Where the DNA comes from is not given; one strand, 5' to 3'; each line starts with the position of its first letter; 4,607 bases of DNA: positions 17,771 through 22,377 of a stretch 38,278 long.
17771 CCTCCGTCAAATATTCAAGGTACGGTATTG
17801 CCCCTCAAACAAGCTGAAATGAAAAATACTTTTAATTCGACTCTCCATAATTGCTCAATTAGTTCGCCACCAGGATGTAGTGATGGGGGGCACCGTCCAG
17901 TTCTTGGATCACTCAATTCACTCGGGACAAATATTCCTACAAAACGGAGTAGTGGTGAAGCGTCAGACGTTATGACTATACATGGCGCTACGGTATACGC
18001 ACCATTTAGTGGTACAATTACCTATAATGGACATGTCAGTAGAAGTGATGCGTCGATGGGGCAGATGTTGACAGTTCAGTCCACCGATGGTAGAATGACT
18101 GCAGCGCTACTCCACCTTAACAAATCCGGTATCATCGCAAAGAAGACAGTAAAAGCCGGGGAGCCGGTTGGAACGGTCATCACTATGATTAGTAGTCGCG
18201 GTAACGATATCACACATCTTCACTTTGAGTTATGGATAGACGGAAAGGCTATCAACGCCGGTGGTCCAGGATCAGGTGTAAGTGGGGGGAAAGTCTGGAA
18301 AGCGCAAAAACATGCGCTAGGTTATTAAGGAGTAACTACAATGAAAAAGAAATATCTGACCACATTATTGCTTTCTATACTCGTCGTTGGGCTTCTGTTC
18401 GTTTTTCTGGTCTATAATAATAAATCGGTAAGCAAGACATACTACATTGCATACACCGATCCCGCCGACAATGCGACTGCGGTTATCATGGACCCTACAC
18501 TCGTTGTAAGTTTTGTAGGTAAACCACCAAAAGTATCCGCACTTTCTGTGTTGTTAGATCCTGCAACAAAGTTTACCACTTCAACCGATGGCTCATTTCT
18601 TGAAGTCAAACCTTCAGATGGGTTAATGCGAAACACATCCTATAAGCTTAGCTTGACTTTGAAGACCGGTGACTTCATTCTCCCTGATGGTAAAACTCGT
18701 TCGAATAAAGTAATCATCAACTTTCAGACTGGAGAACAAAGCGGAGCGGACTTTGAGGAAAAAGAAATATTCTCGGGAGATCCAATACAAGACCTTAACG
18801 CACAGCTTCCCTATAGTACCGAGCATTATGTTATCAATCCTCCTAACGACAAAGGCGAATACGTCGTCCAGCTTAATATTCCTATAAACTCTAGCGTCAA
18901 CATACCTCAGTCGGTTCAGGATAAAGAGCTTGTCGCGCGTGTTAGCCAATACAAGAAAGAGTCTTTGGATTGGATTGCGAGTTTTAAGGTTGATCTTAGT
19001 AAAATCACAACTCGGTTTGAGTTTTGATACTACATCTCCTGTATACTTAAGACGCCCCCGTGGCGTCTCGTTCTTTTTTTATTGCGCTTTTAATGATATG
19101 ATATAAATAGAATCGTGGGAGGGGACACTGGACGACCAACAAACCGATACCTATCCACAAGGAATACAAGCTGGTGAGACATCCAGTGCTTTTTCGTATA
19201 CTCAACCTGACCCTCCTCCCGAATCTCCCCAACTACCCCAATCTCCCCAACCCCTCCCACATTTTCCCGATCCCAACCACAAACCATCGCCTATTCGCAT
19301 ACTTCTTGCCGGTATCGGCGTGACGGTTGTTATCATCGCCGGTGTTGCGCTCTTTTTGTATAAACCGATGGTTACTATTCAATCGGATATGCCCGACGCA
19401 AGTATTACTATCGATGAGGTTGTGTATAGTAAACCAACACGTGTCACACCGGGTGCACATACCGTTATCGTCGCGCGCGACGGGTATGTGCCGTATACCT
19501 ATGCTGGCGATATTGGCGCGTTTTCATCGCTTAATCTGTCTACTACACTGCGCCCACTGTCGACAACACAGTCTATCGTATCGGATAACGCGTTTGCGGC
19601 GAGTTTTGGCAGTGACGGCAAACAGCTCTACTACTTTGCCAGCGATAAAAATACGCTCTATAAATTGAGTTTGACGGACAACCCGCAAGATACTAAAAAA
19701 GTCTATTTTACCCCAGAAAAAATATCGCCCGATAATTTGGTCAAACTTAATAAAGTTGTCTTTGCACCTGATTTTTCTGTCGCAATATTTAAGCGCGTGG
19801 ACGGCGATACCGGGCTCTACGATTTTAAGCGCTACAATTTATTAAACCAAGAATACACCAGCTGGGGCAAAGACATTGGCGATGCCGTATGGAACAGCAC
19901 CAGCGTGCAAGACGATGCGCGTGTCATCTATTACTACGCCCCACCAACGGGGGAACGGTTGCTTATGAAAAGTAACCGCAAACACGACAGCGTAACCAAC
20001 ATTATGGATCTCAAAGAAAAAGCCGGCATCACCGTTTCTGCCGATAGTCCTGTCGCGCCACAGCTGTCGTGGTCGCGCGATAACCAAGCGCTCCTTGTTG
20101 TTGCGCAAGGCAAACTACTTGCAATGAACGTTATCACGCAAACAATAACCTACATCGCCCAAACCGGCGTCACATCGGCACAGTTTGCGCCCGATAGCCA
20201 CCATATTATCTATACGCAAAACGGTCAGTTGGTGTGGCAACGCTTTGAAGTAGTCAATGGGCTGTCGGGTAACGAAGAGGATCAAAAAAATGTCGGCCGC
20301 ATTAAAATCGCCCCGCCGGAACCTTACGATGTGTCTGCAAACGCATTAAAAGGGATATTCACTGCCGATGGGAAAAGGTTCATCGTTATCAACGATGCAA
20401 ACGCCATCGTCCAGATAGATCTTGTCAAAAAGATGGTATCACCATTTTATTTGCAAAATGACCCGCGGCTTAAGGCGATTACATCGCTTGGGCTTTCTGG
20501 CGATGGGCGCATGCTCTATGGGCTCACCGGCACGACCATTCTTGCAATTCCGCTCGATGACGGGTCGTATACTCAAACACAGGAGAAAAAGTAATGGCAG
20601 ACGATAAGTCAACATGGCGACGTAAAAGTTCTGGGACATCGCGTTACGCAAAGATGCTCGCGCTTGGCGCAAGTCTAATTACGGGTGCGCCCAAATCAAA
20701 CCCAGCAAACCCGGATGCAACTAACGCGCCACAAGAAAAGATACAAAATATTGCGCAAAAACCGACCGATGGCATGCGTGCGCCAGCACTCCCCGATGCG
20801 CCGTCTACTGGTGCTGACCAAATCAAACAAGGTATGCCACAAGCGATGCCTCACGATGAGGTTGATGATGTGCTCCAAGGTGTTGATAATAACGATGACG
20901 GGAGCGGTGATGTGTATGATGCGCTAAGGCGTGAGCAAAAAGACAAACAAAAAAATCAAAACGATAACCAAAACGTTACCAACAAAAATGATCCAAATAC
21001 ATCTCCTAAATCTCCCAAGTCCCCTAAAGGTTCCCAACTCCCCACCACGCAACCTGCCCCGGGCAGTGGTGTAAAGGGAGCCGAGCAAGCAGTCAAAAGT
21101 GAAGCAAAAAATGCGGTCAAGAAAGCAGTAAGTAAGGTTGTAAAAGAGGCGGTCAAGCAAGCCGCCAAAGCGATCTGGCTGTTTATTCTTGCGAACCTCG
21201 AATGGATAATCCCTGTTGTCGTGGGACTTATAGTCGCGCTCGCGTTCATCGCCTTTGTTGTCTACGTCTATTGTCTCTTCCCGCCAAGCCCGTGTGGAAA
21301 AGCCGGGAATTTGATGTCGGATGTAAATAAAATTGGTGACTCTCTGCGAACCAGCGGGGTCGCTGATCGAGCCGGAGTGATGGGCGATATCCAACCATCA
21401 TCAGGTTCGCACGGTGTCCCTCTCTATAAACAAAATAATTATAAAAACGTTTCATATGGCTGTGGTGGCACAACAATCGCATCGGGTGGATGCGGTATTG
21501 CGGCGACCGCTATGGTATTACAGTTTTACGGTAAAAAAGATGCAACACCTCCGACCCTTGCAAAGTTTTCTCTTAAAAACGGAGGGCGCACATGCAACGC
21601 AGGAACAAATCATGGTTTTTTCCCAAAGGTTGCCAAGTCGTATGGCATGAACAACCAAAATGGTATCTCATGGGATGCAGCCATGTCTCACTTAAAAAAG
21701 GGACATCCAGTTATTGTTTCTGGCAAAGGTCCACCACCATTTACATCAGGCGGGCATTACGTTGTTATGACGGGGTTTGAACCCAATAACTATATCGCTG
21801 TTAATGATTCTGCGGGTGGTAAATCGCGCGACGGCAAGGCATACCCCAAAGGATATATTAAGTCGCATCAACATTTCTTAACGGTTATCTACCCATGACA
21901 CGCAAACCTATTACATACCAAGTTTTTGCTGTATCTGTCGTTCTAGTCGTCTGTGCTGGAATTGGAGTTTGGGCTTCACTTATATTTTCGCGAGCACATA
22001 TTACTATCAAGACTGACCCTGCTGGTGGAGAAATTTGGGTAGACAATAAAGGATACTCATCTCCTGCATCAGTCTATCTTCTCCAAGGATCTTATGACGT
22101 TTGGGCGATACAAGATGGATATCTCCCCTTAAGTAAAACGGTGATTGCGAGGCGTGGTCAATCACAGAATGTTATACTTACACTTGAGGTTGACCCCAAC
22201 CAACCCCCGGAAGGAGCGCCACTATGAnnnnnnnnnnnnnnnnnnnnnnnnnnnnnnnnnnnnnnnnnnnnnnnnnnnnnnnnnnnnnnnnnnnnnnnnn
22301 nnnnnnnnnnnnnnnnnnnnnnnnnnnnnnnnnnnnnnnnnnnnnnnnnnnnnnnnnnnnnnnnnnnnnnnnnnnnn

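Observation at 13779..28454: Fifteen-kb T4SS-like locus lacking relaxase, coupling protein and VirB6/8/9/10 but rich in wall-remodelling and surface proteins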

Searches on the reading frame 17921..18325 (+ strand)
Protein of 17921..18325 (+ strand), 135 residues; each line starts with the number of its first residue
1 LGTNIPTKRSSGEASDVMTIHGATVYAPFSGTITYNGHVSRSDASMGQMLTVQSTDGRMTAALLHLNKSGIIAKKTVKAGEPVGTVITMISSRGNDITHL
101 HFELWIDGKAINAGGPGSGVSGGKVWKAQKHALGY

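Call 87: search_solved_structures(query=window:17921-18325:+, max_evalue=0.01, show_alignments=3)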
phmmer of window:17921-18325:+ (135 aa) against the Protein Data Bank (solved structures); distinct sequences matched with E-value up to 0.01: 3.
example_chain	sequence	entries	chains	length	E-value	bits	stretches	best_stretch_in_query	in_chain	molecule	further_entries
7qrl_A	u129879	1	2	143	0.00052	23.5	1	16-104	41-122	DipM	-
7qrl_C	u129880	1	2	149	0.00057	23.3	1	16-104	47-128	DipM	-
24ew_C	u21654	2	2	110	0.0072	19.8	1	46-130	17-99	Non-structural protein 7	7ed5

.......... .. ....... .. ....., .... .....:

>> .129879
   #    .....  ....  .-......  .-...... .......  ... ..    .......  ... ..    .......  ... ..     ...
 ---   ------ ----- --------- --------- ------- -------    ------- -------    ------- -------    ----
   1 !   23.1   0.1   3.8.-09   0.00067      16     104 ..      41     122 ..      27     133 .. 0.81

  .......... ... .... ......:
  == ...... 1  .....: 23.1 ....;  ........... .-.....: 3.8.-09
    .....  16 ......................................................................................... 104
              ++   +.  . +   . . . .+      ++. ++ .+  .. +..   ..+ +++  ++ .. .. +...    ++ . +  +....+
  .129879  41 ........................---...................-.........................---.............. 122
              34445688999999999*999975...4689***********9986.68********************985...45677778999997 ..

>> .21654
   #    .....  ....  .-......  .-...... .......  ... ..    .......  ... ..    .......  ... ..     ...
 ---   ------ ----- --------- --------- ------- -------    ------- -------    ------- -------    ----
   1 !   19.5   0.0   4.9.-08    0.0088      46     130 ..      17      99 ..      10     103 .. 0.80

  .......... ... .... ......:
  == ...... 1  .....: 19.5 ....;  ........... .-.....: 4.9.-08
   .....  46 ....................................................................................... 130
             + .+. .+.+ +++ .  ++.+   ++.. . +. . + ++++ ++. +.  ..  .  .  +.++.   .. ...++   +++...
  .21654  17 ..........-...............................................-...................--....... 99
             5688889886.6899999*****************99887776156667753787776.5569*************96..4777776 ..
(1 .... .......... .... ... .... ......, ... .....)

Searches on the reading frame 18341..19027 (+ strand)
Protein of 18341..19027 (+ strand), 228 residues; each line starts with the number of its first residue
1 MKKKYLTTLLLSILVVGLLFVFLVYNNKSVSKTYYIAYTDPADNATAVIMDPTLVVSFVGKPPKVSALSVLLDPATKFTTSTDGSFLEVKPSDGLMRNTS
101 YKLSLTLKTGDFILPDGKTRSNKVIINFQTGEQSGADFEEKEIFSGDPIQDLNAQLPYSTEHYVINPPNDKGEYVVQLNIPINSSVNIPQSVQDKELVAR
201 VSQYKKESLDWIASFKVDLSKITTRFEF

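Call 4: search_protein_families(library=pfam, proteins=[window:18341-19027:+], max_evalue=0.01)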
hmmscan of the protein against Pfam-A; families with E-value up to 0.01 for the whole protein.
window:18341-19027:+ (228 aa): 1 family
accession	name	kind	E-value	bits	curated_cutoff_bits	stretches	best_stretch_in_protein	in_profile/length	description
PF13205.12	Big_5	-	0.0017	19.5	23.6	1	36-108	7-86/105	Bacterial Ig-like domain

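Call 22: search_protein_families(library=ncbifam, proteins=[window:18341-19027:+], max_evalue=1)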
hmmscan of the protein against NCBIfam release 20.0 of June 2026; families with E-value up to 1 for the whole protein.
window:18341-19027:+ (228 aa): 0 families

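Call 23: search_protein_families(library=pfam, proteins=[window:18341-19027:+], max_evalue=10)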
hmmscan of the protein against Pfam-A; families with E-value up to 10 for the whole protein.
window:18341-19027:+ (228 aa): 1 family
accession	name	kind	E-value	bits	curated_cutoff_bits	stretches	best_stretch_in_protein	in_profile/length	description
PF13205.12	Big_5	-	0.0017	19.5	23.6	1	36-108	7-86/105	Bacterial Ig-like domain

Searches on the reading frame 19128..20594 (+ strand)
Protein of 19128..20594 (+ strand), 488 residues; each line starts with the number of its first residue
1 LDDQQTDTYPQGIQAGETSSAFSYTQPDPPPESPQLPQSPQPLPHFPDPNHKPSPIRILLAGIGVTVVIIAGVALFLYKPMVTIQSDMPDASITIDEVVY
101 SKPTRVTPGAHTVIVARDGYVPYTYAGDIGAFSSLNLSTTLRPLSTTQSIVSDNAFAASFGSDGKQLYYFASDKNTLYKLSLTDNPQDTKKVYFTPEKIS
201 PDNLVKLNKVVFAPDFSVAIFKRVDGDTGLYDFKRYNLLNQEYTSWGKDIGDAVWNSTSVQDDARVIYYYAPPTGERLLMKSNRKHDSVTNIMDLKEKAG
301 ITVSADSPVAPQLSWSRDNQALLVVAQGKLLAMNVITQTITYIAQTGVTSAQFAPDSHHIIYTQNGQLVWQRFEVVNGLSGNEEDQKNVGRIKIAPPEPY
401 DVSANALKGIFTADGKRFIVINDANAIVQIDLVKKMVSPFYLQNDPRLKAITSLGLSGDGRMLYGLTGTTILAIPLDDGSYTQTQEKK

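Call 4: search_protein_families(library=pfam, proteins=[window:19320-20594:+], max_evalue=0.01)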
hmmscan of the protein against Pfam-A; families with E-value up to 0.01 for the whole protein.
window:19320-20594:+ (424 aa): 1 family
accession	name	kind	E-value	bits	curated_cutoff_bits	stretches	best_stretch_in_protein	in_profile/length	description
PF08308.17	PEGA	-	0.00011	22.4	20.8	1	18-79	4-69/71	PEGA domain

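Call 22: search_protein_families(library=ncbifam, proteins=[window:19128-20594:+], max_evalue=1)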
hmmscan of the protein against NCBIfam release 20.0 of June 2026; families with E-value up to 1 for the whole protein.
window:19128-20594:+ (488 aa): 3 families
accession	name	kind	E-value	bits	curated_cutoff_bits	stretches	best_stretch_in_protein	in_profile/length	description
TIGR03907.1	QH_beta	equivalog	0.012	14.8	223.2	0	414-467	43-99/338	quinohemoprotein amine dehydrogenase subunit beta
NF033557.1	LLB_putidacin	subfamily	0.022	14.1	275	1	230-372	78-213/274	putidacin L1 family lectin-like bacteriocin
TIGR00914.1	2A0601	subfamily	0.12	10.1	701.45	1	64-135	935-1007/1051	CusA/CzcA family heavy metal efflux RND transporter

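Call 23: search_protein_families(library=pfam, proteins=[window:19128-20594:+], max_evalue=10)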
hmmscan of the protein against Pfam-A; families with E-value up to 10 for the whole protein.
window:19128-20594:+ (488 aa): 5 families
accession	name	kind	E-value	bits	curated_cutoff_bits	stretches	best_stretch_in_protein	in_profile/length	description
PF08308.17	PEGA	-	0.00015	22.1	20.8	1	82-143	4-69/71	PEGA domain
PF25460.1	Beta-prop_Aladin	-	0.077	12.5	171.1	1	273-373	120-222/340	Aladin seven-bladed propeller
PF07676.18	PD40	-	0.1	13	20.9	1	142-170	2-26/38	WD40-like Beta Propeller Repeat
PF25172.1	Beta-prop_WDR3_2nd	-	0.21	11.2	140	1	313-404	5-98/293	WDR3 second beta-propeller domain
PF03640.20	Lipoprotein_15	-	0.22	11.5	24.4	1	162-174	14-26/47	Secreted repeat of unknown function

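Call 72: search_solved_structures(query=A4, max_evalue=1)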
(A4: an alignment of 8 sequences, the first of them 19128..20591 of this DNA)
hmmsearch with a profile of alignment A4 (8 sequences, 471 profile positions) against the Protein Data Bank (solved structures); distinct sequences matched with E-value up to 1: 21.
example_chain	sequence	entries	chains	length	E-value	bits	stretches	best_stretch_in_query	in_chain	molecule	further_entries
9h2q_B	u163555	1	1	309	0.00013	24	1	278-351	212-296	Autophagy-related protein 16-1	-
4r40_A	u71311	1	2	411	0.0067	18.4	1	199-354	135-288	Protein TolB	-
4pwz_A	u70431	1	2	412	0.0067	18.4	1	199-354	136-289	Protein TolB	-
7olc_A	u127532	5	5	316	0.0087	18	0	198-311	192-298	Putative guanine nucleotide-binding protein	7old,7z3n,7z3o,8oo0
7mx5_A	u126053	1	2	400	0.021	16.7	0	303-353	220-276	Tol-Pal system protein TolB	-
3sfz_A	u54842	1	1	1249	0.024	16.6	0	303-342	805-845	Apoptotic peptidase activating factor 1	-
3shf_A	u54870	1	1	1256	0.024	16.5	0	303-342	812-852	Apoptotic peptidase activating factor 1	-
9axv_Am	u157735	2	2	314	0.056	15.3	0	201-312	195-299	Small ribosomal subunit protein RACK1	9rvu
5juy_A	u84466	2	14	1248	0.084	14.8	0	303-347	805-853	Apoptotic protease-activating factor 1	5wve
3jbt_A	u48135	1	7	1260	0.085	14.7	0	303-347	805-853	Apoptotic protease-activating factor 1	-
3j2t_A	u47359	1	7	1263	0.087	14.7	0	303-347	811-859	Apoptotic protease-activating factor 1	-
6pnv_A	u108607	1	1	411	0.21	13.4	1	201-355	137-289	Tol-Pal system protein TolB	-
5nuv_A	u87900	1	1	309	0.25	13.2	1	275-350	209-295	Autophagy-related protein 16-1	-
6chg_A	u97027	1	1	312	0.37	12.6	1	302-349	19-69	KLLA0E24487p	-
6ugm_K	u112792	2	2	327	0.37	12.6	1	302-349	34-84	Swd3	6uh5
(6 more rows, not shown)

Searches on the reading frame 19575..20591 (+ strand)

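Call 68: search_protein_families(library=pfam, proteins=[window:19575-20591:+], max_evalue=10)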
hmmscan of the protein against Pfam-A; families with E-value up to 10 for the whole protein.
window:19575-20591:+ (339 aa): 3 families
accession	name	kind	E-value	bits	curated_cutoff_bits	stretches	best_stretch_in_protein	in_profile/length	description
PF25460.1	Beta-prop_Aladin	-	0.032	13.8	171.1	1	124-225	120-223/340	Aladin seven-bladed propeller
PF07676.18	PD40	-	0.087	13.3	20.9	0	6-21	11-26/38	WD40-like Beta Propeller Repeat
PF25172.1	Beta-prop_WDR3_2nd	-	0.11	12.2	140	1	164-256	5-99/293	WDR3 second beta-propeller domain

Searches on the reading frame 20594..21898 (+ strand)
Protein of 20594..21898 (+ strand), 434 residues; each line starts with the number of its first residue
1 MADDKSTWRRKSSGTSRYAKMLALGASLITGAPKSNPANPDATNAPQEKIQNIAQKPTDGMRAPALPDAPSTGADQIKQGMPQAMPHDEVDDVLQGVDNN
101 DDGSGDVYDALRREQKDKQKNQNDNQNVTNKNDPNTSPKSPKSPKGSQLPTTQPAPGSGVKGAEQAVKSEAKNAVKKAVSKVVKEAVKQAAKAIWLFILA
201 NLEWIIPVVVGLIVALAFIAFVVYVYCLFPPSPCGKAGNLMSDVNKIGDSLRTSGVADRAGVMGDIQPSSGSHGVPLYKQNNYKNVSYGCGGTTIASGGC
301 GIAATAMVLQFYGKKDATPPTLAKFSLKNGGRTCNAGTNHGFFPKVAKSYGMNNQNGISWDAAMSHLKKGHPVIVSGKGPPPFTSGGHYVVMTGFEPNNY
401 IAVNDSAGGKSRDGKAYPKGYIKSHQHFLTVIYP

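Call 4: search_protein_families(library=pfam, proteins=[window:20594-21898:+], max_evalue=0.01)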
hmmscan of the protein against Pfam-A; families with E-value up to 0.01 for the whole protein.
window:20594-21898:+ (434 aa): 3 families
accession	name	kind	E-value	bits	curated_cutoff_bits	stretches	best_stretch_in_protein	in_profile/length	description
PF13529.12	Peptidase_C39_2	-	1.5e-24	87.6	24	1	274-407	2-143/143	Peptidase_C39 like family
PF03412.21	Peptidase_C39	-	0.0025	18.1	22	1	300-410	13-109/133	Peptidase C39 family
PF01640.23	Peptidase_C10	-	0.0089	16.7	26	0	357-410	138-189/194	Peptidase C10 family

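Call 22: search_protein_families(library=ncbifam, proteins=[window:20594-21898:+], max_evalue=1)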
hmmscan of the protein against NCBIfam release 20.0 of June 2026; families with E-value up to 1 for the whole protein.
window:20594-21898:+ (434 aa): 5 families
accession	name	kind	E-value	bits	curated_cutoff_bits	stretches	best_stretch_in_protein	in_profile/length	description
TIGR03796.1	NHLM_micro_ABC1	equivalog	8.7e-05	20.9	853.3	1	299-410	12-107/710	NHLP family bacteriocin export ABC transporter peptidase/permease/ATPase subunit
NF010381.0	PRK13808.1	equivalog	0.04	13.3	426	1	89-193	186-287/335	adenylate kinase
NF011889.0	PRK15362.1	equivalog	0.04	12.6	540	1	161-200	320-359/476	type III secretion system translocon protein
NF047332.1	Chlamy_GarD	equivalog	0.16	11.2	100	1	168-223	160-212/302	inclusion membrane protein GarD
NF047891.1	BREXATPasePglY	equivalog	0.31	8.9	1700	1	89-189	1170-1271/1296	BREX-2 system ATPase PglY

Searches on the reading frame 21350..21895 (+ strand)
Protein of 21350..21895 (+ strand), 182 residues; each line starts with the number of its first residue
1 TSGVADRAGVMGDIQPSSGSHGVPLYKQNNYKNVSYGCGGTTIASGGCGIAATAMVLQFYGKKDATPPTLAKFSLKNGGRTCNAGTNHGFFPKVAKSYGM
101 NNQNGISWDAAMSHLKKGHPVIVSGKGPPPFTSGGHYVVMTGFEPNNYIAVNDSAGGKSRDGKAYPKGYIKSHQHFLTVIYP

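Call 88: search_solved_structures(query=window:21350-21895:+, max_evalue=0.01, show_alignments=2)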
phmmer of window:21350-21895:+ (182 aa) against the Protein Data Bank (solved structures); distinct sequences matched with E-value up to 0.01: 0.

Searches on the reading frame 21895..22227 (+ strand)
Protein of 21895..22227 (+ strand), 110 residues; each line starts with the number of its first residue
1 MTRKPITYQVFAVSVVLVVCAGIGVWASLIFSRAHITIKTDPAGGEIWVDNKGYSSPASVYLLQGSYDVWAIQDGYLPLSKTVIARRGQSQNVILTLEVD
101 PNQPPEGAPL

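Call 4: search_protein_families(library=pfam, proteins=[window:21895-22227:+], max_evalue=0.01)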
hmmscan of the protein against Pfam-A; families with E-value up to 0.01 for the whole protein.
window:21895-22227:+ (110 aa): 1 family
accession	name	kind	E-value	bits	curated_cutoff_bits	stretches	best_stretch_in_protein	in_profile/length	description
PF08308.17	PEGA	-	2.2e-07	31.1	20.8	1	35-98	3-68/71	PEGA domain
